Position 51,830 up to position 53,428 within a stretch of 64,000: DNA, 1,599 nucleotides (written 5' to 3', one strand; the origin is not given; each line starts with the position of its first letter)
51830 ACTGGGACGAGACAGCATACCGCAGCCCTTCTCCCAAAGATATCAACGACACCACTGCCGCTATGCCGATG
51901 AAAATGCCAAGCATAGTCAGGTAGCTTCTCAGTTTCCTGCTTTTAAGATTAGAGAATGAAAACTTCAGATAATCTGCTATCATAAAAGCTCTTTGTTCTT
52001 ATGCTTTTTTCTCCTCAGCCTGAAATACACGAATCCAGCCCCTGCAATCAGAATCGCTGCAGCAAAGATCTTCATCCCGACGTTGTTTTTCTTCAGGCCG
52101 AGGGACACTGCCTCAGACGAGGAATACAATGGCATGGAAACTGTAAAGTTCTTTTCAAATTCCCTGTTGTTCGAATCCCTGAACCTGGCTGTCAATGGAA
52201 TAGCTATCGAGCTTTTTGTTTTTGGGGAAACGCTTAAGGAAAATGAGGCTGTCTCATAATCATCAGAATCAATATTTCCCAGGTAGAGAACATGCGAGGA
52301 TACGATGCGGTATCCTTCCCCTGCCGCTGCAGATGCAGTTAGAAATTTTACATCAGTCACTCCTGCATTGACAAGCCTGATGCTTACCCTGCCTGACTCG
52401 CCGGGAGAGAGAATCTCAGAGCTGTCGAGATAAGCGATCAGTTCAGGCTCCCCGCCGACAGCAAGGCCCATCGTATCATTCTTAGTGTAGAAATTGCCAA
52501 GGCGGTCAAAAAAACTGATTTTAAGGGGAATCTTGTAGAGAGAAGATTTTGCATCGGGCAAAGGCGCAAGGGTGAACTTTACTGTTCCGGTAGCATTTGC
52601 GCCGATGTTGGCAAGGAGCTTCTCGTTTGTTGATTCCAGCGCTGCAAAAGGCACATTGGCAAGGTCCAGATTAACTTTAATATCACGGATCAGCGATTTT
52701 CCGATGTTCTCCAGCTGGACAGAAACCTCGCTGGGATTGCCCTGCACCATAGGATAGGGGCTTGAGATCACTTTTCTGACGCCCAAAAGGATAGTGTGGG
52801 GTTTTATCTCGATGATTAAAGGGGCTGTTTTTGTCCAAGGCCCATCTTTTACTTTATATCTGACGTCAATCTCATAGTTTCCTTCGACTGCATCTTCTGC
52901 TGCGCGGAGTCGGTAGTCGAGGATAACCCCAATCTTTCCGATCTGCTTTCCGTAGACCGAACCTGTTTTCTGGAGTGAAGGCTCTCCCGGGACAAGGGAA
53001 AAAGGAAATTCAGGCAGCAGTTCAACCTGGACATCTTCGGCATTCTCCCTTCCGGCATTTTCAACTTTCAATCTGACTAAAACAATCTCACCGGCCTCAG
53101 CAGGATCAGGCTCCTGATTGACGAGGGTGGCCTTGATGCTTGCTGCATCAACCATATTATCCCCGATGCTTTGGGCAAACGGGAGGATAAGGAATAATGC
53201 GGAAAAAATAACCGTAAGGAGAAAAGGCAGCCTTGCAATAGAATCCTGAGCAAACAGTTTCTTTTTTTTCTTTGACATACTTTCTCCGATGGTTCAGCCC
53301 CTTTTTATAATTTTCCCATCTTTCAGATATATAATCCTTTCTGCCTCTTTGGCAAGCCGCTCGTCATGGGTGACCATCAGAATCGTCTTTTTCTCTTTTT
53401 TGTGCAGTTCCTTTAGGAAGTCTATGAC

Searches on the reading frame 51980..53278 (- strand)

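Call 22: search_protein_families(library=pfam, proteins=[window:51980-53278:-], max_evalue=0.001)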
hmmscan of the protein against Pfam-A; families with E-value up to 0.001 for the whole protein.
window:51980-53278:- (432 aa): 2 families
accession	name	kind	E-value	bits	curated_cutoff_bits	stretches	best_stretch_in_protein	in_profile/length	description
PF07705.17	CARDB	-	3e-07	31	22.7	0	167-240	6-72/101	CARDB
PF10633.15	NPCBM_assoc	-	3e-05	24.6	24.4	0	178-255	2-76/78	NPCBM-associated, NEW3 domain of alpha-galactosidase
